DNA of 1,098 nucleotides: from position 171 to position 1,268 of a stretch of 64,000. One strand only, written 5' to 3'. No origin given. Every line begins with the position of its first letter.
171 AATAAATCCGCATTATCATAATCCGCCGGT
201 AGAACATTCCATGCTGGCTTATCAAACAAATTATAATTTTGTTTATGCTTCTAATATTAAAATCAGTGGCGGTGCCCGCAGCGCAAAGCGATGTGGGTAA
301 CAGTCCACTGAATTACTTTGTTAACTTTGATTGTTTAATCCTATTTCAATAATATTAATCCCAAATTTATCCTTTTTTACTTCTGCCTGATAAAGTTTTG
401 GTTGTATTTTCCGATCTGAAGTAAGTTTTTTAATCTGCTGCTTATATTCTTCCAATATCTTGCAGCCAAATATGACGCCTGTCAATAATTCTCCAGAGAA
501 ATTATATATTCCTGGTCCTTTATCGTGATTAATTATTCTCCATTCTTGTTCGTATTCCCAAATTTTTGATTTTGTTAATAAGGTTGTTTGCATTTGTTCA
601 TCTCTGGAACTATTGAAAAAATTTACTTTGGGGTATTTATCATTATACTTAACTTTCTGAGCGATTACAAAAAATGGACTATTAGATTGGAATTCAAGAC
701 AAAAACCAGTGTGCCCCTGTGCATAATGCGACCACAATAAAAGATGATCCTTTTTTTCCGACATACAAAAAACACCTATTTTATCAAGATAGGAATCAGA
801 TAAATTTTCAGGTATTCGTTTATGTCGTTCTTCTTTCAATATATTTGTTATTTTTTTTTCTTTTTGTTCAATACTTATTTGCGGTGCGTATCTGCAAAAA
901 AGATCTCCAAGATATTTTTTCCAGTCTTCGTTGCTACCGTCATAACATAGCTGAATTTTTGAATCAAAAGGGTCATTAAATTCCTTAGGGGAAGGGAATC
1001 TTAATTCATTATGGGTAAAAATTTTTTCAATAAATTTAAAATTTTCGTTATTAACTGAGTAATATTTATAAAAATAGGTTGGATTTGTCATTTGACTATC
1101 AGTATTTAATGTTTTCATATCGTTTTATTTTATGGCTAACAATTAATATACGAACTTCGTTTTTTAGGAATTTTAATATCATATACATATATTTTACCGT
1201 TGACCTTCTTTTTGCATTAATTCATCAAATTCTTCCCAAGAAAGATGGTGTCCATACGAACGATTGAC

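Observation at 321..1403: DUF2971 protein plus upstream 69-aa ORF as candidate toxin/effector pair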

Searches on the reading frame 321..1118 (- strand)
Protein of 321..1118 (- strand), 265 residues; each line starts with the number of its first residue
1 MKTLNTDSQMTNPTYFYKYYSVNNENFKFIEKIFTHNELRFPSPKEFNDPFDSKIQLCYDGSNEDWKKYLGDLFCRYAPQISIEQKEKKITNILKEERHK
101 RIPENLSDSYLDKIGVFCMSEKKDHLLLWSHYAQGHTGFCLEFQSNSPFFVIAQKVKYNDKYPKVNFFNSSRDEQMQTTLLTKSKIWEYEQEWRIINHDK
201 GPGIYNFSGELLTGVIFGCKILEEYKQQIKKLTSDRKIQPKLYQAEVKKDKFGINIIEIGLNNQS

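Call 3: search_protein_families(library=pfam, proteins=[window:321-1118:-], max_evalue=0.1)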
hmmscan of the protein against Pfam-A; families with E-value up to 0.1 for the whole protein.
window:321-1118:- (265 aa): 2 families
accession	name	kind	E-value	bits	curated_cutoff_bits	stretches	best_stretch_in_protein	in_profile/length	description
PF11185.13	DUF2971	-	3.8e-08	35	22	1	128-195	1-89/89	Protein of unknown function (DUF2971)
PF21864.1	MORF_dom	-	0.034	14.4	27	0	204-251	43-88/93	Multiple organellar RNA editing factor 1, MORF domain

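Call 6: search_protein_families(library=ncbifam, proteins=[window:321-1118:-], max_evalue=0.1)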
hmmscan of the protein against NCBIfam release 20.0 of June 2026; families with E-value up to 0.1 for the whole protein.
window:321-1118:- (265 aa): 0 families

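Call 7: search_protein_families(library=padloc, proteins=[window:321-1118:-], max_evalue=0.1)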
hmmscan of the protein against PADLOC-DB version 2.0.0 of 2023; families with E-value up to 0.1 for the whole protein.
window:321-1118:- (265 aa): 5 families
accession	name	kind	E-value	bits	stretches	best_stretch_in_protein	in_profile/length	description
PDLC04990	PDC-S31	-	2.9e-59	199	1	12-257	5-256/259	-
PDLC04994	PDC-S31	-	3.4e-48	162.4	1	7-256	10-269/273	-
PDLC04991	PDC-S31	-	1.2e-30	104.7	1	16-258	3-201/208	-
PDLC04992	PDC-S31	-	3.9e-08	31.3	1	84-198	28-159/220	-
PDLC04993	PDC-S31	-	0.0047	14.2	0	167-201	138-179/245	-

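Call 8: search_protein_families(library=phrogs, proteins=[window:321-1118:-], max_evalue=0.1)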
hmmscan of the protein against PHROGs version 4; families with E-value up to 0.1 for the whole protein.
window:321-1118:- (265 aa): 1 family
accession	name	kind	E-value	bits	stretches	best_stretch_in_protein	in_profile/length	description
phrog_1762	-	unknown function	4.2e-51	175.2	1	5-260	37-296/395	-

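Call 24: find_homologous_proteins(query=window:321-1118:-, max_evalue=0.00001)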
Query window:321-1118:- (265 aa): 117 proteins with E <= 0.00001 among 418 candidates.
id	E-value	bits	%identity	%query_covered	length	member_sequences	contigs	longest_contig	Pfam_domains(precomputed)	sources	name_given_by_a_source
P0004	1.6e-178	610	100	100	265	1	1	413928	PF11185.14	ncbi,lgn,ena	-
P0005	1.2e-127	443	74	98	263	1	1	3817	PF11185.14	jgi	-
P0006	1.5e-98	347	58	93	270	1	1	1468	PF11185.14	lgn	-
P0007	1.8e-94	334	58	94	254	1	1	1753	PF11185.14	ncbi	-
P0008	2.2e-92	327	58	94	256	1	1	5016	PF11185.14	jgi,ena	-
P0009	4.8e-92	326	58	97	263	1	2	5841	PF11185.14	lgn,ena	-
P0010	3.0e-91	323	56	94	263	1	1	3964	PF11185.14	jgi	-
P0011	3.8e-91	323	53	97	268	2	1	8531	PF11185.14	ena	-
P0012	5.5e-91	323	54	97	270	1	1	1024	PF11185.14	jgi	jgi:hypothetical protein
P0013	1.5e-90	321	57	93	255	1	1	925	PF11185.14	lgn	-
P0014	9.6e-90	319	53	97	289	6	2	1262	PF11185.14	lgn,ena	-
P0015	1.5e-89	318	53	94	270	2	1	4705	PF11185.14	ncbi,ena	-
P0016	6.0e-89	316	53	97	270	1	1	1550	PF11185.14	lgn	-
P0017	6.4e-89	316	56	94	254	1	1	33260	PF11185.14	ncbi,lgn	-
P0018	7.3e-89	316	57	94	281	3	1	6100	PF11185.14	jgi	-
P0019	3.6e-88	313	53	94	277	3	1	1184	PF11185.14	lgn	-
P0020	2.5e-87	311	53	95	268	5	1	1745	PF11185.14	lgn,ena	-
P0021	2.5e-87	311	53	94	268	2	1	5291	PF11185.14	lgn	-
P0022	7.9e-87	309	53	92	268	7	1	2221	PF11185.14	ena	-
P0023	1.3e-86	308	57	86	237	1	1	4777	PF11185.14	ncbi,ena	-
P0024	1.7e-86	308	53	91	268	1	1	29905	PF11185.14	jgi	jgi:hypothetical protein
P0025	2.6e-86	307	52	95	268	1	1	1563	PF11185.14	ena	-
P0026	3.5e-86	307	52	93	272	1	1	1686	PF11185.14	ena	-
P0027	8.7e-86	306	52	95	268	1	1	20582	PF11185.14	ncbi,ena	-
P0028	5.3e-85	303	51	95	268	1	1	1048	PF11185.14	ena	-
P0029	1.1e-84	302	50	97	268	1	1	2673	PF11185.14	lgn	-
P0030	1.4e-83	298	52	91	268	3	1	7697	PF11185.14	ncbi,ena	-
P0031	1.4e-83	298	54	91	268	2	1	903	PF11185.14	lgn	-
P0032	7.1e-80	286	48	96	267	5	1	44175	PF11185.14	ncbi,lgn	-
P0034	2.3e-78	281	51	95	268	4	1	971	PF11185.14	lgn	-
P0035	1.2e-77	279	52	91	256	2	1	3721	PF11185.14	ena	-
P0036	1.5e-77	279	50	93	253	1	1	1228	PF11185.14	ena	-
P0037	2.2e-74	268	51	86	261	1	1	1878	PF11185.14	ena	-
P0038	5.2e-66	241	47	98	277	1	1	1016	PF11185.14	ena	-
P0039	5.3e-64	234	41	92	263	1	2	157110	PF11185.14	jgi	jgi:hypothetical protein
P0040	1.2e-62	230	52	74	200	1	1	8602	PF11185.14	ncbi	ncbi:MAG: DUF2971 domain-containing protein [Candidatus Omnitrophota bacterium]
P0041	6.6e-60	221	42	92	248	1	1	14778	PF11185.14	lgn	-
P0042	8.0e-60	220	56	65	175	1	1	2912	PF11185.14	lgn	-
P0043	4.7e-57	211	40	97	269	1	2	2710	PF11185.14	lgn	-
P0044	2.5e-53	199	41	92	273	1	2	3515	PF11185.14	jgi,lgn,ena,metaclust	metaclust:\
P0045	8.6e-53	197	40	93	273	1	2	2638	PF11185.14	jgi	jgi:hypothetical protein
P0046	2.8e-52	196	53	60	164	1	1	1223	PF11185.14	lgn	-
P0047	4.3e-52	195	40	96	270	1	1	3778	PF11185.14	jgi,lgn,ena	-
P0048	1.2e-51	194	40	95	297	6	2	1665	PF11185.14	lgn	-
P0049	3.4e-51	192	38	96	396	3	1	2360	PF11185.14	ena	-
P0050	5.6e-51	191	40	96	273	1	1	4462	PF11185.14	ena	-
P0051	5.9e-51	191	39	96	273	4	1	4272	PF11185.14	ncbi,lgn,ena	-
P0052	9.6e-51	191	41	95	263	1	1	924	PF11185.14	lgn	-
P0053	5.1e-50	188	41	96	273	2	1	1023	PF11185.14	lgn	-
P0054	6.4e-50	188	42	88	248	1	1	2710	PF11185.14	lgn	-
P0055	8.8e-50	188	41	93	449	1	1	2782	PF11185.14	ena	-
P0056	1.1e-49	187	41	96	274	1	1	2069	PF11185.14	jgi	-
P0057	1.1e-49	187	41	91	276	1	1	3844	PF11185.14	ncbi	-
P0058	4.8e-49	185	39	95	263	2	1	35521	PF11185.14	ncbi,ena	-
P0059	8.9e-49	184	38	95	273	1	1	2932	PF11185.14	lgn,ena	-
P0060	1.2e-48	184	38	96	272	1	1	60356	PF11185.14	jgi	-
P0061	1.9e-48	183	39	95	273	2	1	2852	PF11185.14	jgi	-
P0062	8.1e-48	181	40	94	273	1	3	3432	PF11185.14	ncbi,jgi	ncbi:MAG: DUF2971 domain-containing protein [Promethearchaeota archaeon]|jgi:hypothetical protein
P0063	1.5e-47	180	40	96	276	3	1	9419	PF11185.14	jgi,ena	-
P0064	3.2e-47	179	38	95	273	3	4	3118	PF11185.14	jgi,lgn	-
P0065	3.9e-47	179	40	94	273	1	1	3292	PF11185.14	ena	-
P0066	6.8e-47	178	40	88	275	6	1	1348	PF11185.14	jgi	-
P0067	8.2e-47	178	38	96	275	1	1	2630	PF11185.14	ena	-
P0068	1.7e-46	177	37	96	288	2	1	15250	PF11185.14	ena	-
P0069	2.6e-46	176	38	95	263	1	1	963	PF11185.14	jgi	jgi:hypothetical protein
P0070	2.7e-46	176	38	95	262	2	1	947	PF11185.14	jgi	-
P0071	7.1e-46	175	55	54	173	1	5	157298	PF11185.14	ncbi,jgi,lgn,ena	jgi:hypothetical protein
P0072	2.9e-45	173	36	98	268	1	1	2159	PF11185.14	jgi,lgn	jgi:hypothetical protein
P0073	5.2e-45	172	37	91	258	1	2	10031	PF11185.14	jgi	jgi:hypothetical protein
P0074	2.9e-44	169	38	91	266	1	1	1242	PF11185.14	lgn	-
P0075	5.1e-41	159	34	95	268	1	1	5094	PF11185.14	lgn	-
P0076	1.4e-40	157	34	97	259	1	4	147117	PF11185.14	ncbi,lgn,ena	-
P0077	3.0e-38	150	34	92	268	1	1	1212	PF11185.14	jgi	jgi:hypothetical protein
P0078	7.8e-38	148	35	95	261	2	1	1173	PF11185.14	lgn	-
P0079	2.1e-37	147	36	91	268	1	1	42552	PF11185.14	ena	-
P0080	2.4e-37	147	34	93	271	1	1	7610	PF11185.14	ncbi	ncbi:MAG: DUF2971 domain-containing protein [Pseudomonadota bacterium]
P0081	2.8e-36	143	32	92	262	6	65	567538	PF11185.14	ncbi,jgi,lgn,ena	ncbi:MAG: DUF2971 domain-containing protein [Desulfobaccales bacterium]|jgi:hypothetical protein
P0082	2.0e-34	137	37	66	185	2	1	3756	PF11185.14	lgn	-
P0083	5.6e-34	136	34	94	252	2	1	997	PF11185.14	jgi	jgi:hypothetical protein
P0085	1.1e-32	131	35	79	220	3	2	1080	PF11185.14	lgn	-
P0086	3.3e-32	130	29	92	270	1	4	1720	PF11185.14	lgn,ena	-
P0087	1.7e-31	128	33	92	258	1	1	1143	PF11185.14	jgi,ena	-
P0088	8.6e-30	122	33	92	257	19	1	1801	PF11185.14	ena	-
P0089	1.2e-28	118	35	81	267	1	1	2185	PF11185.14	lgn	-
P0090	4.3e-27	113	34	84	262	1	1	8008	PF11185.14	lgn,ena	-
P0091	2.1e-26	111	35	71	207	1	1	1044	PF11185.14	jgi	jgi:hypothetical protein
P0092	3.3e-26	110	34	85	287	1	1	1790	PF11185.14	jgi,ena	-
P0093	4.3e-26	110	33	89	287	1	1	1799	PF11185.14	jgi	jgi:Protein of unknown function (DUF2971)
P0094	7.0e-25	106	35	92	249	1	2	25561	PF11185.14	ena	-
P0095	1.5e-24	105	32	86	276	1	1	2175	PF11185.14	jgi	-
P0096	2.4e-24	104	31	94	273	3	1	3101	PF11185.14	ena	-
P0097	4.3e-24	103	35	83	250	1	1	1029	PF11185.14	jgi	jgi:hypothetical protein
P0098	3.8e-23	100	31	93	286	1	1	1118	PF11185.14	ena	-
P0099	4.9e-23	100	31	87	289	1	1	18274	PF11185.14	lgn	-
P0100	6.0e-23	100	30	91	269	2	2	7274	PF11185.14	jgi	-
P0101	2.0e-22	98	25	93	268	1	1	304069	PF11185.14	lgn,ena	-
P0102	3.3e-22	97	33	85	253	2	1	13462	PF11185.14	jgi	jgi:hypothetical protein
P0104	5.3e-20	90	28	92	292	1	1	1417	PF11185.14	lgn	-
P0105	3.3e-19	87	30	94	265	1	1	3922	PF11185.14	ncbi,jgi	jgi:hypothetical protein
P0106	5.6e-19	87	34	92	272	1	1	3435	PF11185.14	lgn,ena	-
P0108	4.0e-17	80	27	83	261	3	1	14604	PF11185.14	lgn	-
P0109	5.2e-17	80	31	84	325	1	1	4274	PF11185.14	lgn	-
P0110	1.1e-15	76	33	63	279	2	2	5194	PF11185.14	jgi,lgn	-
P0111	7.6e-15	73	32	85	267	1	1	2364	PF11185.14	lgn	-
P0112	1.2e-13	69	31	91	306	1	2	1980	PF11185.14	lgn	-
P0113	2.0e-10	59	25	68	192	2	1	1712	PF11185.14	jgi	jgi:hypothetical protein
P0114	2.7e-10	58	27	92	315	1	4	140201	PF11185.14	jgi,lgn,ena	-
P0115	3.9e-10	58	28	94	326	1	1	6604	PF11185.14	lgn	-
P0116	1.0e-9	56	29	91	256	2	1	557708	PF11185.14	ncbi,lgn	-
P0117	2.4e-9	55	28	85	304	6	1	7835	PF11185.14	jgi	jgi:hypothetical protein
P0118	6.4e-9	54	26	89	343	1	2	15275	PF11185.14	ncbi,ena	-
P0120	1.3e-7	49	30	71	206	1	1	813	PF11185.14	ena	-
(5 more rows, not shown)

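Call 25: find_encoding_contigs(protein=P0005, flank=6000, max_places=3)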
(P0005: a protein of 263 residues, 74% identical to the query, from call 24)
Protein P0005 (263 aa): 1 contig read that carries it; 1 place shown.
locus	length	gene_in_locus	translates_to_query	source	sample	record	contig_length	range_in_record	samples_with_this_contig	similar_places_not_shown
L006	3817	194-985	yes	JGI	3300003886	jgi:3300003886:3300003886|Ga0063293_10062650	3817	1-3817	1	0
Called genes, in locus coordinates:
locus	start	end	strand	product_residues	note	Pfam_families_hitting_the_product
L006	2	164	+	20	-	?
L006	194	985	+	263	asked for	PF11185:DUF2971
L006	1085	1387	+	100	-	-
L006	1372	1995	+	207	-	-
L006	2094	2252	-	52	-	-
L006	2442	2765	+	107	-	PF14076:DUF4258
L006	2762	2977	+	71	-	-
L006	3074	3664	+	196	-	PF20385:DUF6680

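Call 26: find_encoding_contigs(protein=P0017, flank=6000, max_places=3)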
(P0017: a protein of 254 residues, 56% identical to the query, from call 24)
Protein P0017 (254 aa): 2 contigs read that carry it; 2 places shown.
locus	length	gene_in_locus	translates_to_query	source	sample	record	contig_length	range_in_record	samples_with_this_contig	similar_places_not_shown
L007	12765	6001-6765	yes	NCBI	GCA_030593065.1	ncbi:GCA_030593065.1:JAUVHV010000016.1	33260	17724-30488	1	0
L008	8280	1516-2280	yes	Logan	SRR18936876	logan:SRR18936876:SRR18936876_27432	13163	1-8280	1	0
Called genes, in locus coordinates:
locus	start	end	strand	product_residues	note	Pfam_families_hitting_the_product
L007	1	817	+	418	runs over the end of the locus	PF00330:Aconitase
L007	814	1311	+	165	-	PF00694:Aconitase_C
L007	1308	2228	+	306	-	PF00056:Ldh_1_N, PF02866:Ldh_1_C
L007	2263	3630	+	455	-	PF00890:FAD_binding_2 (faint), PF01134:GIDA, PF01262:AlaDh_PNT_C (faint), PF07992:Pyr_redox_2, PF12831:FAD_oxidored (weak), PF13738:Pyr_redox_3, PF00070:Pyr_redox, PF02852:Pyr_redox_dim, +3 more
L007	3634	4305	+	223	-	PF21948:LplA-B_cat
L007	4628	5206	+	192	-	-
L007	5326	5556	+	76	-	-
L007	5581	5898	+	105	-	-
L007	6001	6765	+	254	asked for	PF11185:DUF2971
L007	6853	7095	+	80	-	PF02604:PhdYeFM_antitox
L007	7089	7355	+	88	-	PF05016:ParE_toxin (weak), PF06769:YoeB_toxin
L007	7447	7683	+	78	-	PF00364:Biotin_lipoyl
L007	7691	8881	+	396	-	PF00155:Aminotran_1_2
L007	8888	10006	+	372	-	PF06925:MGDG_synth, PF13439:Glyco_transf_4 (faint), PF02350:Epimerase_2 (weak), PF00534:Glycos_transf_1 (weak), PF04101:Glyco_tran_28_C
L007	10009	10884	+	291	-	PF03279:Lip_A_acyltrans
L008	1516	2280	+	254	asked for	PF11185:DUF2971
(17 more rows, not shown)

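Call 27: find_encoding_contigs(protein=P0024, flank=6000, max_places=3)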
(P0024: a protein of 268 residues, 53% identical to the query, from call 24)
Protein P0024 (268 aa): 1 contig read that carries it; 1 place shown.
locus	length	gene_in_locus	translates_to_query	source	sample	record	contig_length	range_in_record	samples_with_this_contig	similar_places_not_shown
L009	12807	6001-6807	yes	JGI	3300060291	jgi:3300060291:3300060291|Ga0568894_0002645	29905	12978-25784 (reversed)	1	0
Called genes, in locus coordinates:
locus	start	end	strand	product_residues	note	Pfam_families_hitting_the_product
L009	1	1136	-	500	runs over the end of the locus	PF04492:Phage_rep_O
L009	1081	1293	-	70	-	-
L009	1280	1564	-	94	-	-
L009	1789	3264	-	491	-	-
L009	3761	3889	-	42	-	-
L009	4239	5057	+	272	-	-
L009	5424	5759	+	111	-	-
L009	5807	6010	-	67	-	-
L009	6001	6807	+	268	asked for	PF11185:DUF2971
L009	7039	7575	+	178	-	PF07894:SACK1 (faint), PF13091:PLDc_2, PF00614:PLDc (weak)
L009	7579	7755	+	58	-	-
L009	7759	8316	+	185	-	PF07894:SACK1 (faint), PF13091:PLDc_2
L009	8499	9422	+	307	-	PF07603:Lcl_C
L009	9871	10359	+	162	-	-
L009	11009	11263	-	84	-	-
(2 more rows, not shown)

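Call 28: find_encoding_contigs(protein=P0032, flank=6000, max_places=3)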
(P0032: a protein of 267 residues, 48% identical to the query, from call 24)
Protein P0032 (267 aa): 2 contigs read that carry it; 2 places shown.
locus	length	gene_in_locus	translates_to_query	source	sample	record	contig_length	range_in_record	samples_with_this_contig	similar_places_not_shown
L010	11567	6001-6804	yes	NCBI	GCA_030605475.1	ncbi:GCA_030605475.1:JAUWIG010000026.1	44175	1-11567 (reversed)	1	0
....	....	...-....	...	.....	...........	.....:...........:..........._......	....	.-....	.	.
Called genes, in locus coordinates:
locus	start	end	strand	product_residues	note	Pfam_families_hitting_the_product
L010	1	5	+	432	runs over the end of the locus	PF02310:B12-binding (faint), PF04055:Radical_SAM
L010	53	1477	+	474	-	PF00919:UPF0004, PF04055:Radical_SAM, PF01938:TRAM (weak)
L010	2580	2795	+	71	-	-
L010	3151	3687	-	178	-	-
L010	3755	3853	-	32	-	-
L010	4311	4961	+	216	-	-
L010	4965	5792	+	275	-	PF01555:N6_N4_Mtase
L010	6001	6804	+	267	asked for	PF11185:DUF2971 (weak)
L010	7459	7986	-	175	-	PF04893:Yip1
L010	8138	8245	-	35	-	-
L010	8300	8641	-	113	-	-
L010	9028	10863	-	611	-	PF00474:SSF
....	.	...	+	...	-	?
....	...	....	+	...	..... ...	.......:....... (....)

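Call 51: search_solved_structures(query=A4, max_evalue=1, show_alignments=2)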
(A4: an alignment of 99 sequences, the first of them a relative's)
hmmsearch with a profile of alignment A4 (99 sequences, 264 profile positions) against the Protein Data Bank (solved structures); distinct sequences matched with E-value up to 1: 0.

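Call 54: find_related_loci(query=A4, collection=genome_contigs, flank=5000)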
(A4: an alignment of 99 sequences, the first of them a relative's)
Query A4 (265 aa) in genome_contigs; peptide patterns used: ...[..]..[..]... (x = any residue, [..] = any of these).
600 stretches matched a pattern (row limit reached: there are more); 587 encode a relative of the query (tblastn E <= 1e-3); the best 80 are kept; 80 distinct loci.
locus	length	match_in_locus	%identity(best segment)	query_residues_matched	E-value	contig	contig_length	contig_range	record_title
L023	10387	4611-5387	36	13-263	8e-56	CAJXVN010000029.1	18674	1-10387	MAG TPA_asm: uncultured Gammaproteobacteria bacterium isolate SRR3933249_bin.7_MetaBAT_v2.12.1_MAG genome assembly, cont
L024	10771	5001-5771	37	13-264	1e-55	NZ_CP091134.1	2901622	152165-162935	MAG: Nitrosomonas sp. isolate MAG_20 chromosome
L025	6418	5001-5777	39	7-256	5e-50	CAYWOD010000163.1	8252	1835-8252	MAG TPA_asm: uncultured Pirellulales bacterium isolate SRP068000_co1_578 genome assembly, contig: NODE_17702_length_8252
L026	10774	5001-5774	33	5-257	2e-48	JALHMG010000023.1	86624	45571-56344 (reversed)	MAG: Lysobacterales bacterium isolate Bin_30_3_3 c_000000001604, whole genome shotgun sequence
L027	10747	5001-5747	34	16-260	5e-48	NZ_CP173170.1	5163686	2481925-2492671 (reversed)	Methylotuvimicrobium sp. KM1 chromosome, complete genome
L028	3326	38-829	33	12-265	1e-46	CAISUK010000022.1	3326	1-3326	MAG: uncultured proteobacterium isolate D14_bin-0553 genome assembly, contig: bin-0553:022/727, whole genome shotgun seq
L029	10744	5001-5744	33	15-259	3e-46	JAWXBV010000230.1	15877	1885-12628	MAG: Nitrospirota bacterium isolate MP7G1.139 k99_3117567, whole genome shotgun sequence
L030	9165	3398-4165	31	7-259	5e-45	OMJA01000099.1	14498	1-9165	Nitrospiraceae bacterium isolate AM_1104 genome assembly, contig: k99_617358, whole genome shotgun sequence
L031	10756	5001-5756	32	13-256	1e-44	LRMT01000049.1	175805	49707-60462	Cupriavidus sp. UYMMa02A contig.142, whole genome shotgun sequence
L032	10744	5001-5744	33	16-254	9e-45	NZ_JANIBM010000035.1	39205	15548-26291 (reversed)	Methylomonas aurea strain SURF-1 SURF1.00035, whole genome shotgun sequence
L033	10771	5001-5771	31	8-256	5e-44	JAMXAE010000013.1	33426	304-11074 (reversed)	MAG: Nitrosomonas sp. isolate NEU_AOB_2 opera_contig_80, whole genome shotgun sequence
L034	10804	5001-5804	36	10-260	7e-44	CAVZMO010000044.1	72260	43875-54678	MAG: Thermodesulfovibrionales bacterium isolate MFD04408.bin.2.178 genome assembly, contig: contig_48205, whole genome s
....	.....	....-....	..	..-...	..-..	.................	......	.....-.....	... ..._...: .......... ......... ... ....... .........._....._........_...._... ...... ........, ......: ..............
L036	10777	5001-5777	31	8-256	8e-42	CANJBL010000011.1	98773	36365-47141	MAG: Candidatus Marinimicrobia bacterium isolate RH-23may17-1068 genome assembly, contig: RH-23may17-C1469, whole genome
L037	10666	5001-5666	34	3-221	2e-40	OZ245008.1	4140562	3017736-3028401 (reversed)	MAG: Nitrospira sp. isolate fa0fee1b-dcfa-4054-a725-c1b6bc8b6ade genome assembly, chromosome: 1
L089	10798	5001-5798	33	13-259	6e-44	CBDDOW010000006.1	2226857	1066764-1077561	MAG: Nitrospirales bacterium isolate 0b37e4ec-b941-4f54-8453-c20577e00895 genome assembly, contig: contig_6, whole genom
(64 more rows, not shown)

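Call 58: predict_structure(alignment_id=A4)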
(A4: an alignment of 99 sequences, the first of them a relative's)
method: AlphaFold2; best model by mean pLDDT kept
length: 265 residues; sequences in the alignment: 99
mean_pLDDT: 93.3   pTM: 0.87
mean pLDDT of the five models: 93.3, 92.2, 91.4, 91.3, 90.4
residues with pLDDT >= 90: 230; 70-90: 21; 50-70: 6; < 50: 8
segments of 3 or more residues with pLDDT < 50: 1-5
pLDDT, mean of each block of 10 residues (from residue 1): 51 96 98 98 93 91 96 96 97 95 78 96 98 98 97 96 95 94 97 97 98 98 98 98 98 97 63
secondary structure, 60 per line:
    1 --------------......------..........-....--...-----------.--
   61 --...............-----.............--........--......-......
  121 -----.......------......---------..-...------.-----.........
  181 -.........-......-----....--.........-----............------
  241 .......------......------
elements in order: E15-20 H27-36 E38-41 H63-77 H83-95 H98-105 H108-113 E115-120 H126-132 E139-144 E157-159 H172-180 E182-184 H185-190 E192-197 E203-206 E212-217 H223-234 E241-247 E254-259
